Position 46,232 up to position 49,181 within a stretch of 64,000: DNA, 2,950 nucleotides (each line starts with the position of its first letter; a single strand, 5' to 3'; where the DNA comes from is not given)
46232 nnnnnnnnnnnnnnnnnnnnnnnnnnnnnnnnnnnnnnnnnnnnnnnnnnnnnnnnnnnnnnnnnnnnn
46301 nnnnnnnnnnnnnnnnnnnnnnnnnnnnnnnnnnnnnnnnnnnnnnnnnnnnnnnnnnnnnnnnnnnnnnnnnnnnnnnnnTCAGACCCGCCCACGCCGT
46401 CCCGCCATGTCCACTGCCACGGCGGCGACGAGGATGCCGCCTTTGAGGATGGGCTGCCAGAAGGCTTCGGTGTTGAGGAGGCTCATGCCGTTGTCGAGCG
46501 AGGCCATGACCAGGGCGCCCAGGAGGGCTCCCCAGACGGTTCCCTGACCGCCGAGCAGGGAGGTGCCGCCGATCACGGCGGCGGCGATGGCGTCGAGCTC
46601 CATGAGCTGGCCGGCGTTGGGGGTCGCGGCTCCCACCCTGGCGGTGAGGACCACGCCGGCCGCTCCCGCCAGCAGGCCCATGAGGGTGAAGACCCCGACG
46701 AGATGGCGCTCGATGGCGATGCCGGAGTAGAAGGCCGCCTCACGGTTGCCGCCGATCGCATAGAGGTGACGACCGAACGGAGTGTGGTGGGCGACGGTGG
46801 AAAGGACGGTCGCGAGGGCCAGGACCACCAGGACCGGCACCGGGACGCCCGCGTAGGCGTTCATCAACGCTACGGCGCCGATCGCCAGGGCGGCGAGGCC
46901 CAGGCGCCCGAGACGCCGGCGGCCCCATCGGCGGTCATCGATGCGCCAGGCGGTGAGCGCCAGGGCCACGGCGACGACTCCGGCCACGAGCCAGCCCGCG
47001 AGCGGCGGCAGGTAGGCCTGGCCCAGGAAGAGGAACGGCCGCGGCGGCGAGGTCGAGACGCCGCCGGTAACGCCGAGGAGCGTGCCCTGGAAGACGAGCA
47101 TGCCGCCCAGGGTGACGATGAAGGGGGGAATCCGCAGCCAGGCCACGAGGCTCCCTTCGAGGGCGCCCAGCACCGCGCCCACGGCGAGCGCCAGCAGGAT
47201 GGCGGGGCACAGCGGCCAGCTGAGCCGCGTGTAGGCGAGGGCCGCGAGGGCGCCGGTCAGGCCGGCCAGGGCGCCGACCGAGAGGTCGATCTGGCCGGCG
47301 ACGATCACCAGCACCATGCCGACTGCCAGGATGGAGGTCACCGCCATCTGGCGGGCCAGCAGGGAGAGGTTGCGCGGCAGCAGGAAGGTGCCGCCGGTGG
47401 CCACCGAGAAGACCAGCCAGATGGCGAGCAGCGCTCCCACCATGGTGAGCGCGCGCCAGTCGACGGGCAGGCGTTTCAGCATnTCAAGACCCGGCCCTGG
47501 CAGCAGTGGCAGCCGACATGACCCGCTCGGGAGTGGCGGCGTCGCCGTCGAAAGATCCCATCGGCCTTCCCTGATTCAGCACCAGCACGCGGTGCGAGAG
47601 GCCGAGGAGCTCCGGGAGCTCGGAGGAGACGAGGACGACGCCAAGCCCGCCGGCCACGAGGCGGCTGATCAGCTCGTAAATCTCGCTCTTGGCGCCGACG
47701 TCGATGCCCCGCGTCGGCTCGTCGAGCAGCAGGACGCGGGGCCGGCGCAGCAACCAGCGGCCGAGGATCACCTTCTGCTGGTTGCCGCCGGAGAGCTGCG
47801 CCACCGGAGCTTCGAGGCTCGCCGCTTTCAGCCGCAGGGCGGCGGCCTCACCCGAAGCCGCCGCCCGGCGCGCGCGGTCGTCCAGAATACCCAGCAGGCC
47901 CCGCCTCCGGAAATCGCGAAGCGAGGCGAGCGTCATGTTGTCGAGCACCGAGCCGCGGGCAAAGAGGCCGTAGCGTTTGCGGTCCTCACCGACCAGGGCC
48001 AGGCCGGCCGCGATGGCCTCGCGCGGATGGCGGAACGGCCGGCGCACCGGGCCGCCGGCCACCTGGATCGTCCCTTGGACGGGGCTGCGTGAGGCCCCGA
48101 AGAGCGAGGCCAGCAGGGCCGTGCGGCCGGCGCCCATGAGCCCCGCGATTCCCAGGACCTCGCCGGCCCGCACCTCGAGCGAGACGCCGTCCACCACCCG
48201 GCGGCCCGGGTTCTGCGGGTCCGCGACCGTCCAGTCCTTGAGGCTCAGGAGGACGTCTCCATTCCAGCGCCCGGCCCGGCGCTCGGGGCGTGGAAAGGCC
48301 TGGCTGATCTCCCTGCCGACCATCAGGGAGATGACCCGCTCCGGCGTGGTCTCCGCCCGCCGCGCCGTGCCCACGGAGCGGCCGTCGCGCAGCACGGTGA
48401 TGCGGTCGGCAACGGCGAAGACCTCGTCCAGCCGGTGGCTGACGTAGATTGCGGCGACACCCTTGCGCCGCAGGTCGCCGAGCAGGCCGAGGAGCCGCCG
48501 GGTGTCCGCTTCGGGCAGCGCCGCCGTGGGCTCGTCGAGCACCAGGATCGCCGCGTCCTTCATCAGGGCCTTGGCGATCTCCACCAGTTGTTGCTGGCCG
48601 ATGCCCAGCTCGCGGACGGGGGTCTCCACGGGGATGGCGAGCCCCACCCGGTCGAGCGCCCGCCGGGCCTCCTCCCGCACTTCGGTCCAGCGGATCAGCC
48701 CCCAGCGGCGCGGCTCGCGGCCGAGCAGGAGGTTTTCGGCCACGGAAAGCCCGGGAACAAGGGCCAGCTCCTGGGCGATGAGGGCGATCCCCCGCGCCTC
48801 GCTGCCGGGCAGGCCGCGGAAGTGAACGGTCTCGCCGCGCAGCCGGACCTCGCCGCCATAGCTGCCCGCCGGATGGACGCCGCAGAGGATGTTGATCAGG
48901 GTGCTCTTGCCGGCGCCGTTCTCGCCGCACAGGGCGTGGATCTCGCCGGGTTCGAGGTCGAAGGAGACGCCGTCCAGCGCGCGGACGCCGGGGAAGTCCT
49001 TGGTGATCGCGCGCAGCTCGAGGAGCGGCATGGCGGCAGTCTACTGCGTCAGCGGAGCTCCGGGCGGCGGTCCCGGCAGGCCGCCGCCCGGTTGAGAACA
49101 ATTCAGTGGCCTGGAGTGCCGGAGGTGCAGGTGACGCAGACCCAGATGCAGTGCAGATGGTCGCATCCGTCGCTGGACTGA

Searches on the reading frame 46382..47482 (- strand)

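Call 64: search_protein_families(library=pfam, proteins=[window:46382-47482:-], max_evalue=0.0001)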
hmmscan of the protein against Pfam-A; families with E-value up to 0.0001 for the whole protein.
window:46382-47482:- (366 aa): 1 family
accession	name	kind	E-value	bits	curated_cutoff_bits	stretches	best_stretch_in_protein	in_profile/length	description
PF02653.21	BPD_transp_2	-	1.1e-40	140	26.8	1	40-354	3-268/269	Branched-chain amino acid transport system / permease component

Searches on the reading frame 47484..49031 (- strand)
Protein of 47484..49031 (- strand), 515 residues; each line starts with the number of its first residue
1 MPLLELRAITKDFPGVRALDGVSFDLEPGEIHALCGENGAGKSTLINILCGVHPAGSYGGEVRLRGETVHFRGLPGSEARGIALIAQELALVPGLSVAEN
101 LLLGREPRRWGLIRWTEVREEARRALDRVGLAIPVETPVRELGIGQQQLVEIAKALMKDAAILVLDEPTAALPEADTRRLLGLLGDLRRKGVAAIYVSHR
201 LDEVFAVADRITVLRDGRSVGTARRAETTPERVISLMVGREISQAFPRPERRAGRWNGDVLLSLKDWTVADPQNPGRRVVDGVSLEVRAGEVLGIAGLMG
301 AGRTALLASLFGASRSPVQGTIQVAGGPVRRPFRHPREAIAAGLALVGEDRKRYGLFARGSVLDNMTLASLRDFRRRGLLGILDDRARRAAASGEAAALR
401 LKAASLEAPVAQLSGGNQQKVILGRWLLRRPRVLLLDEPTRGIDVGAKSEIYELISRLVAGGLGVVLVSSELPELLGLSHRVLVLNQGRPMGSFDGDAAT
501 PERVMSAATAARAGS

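Call 64: search_protein_families(library=pfam, proteins=[window:47484-49031:-], max_evalue=0.0001)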
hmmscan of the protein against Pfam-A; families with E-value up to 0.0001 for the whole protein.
window:47484-49031:- (515 aa): 3 families
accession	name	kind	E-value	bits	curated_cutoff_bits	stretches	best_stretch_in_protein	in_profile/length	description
PF00005.33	ABC_tran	-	5.2e-52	176.5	25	2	19-170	1-137/137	ABC transporter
PF13304.12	AAA_21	-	1.4e-11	45.4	27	0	409-468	234-296/304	AAA domain, putative AbiEii toxin, Type IV TA system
PF13476.12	AAA_23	-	6.7e-05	24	27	0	15-50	6-40/201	AAA domain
